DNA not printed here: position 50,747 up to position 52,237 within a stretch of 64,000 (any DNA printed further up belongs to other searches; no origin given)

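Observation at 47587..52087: Bacterial cyclooxygenase/alpha-dioxygenase-like heme oxygenase sandwiched between two paralogous CaiB-type CoA-transferases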

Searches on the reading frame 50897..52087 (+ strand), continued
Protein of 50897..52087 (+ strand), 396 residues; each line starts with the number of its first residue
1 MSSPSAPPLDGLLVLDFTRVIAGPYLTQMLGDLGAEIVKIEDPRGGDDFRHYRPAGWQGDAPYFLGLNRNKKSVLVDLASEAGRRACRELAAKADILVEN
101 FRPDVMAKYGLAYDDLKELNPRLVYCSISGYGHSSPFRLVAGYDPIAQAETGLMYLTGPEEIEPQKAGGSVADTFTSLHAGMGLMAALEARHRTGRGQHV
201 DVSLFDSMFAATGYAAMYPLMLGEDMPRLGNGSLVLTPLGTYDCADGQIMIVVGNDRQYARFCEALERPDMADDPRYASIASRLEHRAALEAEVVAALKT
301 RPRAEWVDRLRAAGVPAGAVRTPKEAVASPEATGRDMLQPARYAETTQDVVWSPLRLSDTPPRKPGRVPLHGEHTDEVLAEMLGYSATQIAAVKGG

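Call 64: find_encoding_contigs(protein=P0131, flank=5000, max_places=1)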
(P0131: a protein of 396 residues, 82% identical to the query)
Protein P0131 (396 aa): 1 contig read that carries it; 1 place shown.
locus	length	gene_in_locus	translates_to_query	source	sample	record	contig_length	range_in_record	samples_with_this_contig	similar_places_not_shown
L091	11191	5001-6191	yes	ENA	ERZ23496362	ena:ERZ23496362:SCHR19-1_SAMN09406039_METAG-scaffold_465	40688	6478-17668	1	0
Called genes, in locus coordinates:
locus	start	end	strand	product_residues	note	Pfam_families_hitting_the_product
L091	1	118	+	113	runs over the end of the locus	PF02410:RsfS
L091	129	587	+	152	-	PF02590:SPOUT_MTase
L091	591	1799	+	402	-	PF01551:Peptidase_M23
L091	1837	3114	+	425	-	PF22694:CtpB_N-like, PF00595:PDZ (weak), PF13180:PDZ_2, PF17820:PDZ_6, PF03572:Peptidase_S41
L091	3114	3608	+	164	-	PF00293:NUDIX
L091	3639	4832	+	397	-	PF02515:CoA_transf_3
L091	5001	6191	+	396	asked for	PF02515:CoA_transf_3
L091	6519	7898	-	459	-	PF11794:HpaB_N, PF03241:HpaB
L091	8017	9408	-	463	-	PF06808:DctM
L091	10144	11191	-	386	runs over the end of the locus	PF16868:NMT1_3, PF09084:NMT1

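Call 65: find_encoding_contigs(protein=P0145, flank=5000, max_places=1)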
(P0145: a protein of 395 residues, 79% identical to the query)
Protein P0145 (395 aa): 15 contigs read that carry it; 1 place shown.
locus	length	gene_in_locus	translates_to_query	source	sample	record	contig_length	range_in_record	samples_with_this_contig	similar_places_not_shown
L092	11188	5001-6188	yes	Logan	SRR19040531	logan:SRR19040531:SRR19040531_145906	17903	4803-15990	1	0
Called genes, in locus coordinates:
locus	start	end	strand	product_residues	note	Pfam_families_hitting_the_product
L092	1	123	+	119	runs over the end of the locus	PF02410:RsfS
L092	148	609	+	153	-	PF02590:SPOUT_MTase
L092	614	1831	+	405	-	PF01551:Peptidase_M23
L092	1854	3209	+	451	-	PF22694:CtpB_N-like, PF00595:PDZ (weak), PF13180:PDZ_2, PF17820:PDZ_6, PF03572:Peptidase_S41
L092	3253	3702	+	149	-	PF00293:NUDIX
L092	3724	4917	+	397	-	PF02515:CoA_transf_3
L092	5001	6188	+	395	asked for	PF02515:CoA_transf_3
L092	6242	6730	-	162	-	PF23914:TPR_CcmH_CycH (weak), PF14559:TPR_19, PF13176:TPR_7 (faint), PF13428:TPR_14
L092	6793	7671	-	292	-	-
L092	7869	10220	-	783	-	PF20437:LonC_helical (weak), PF13654:AAA_32, PF20436:LonB_AAA-LID, PF05362:Lon_C (weak)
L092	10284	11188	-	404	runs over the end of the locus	PF02515:CoA_transf_3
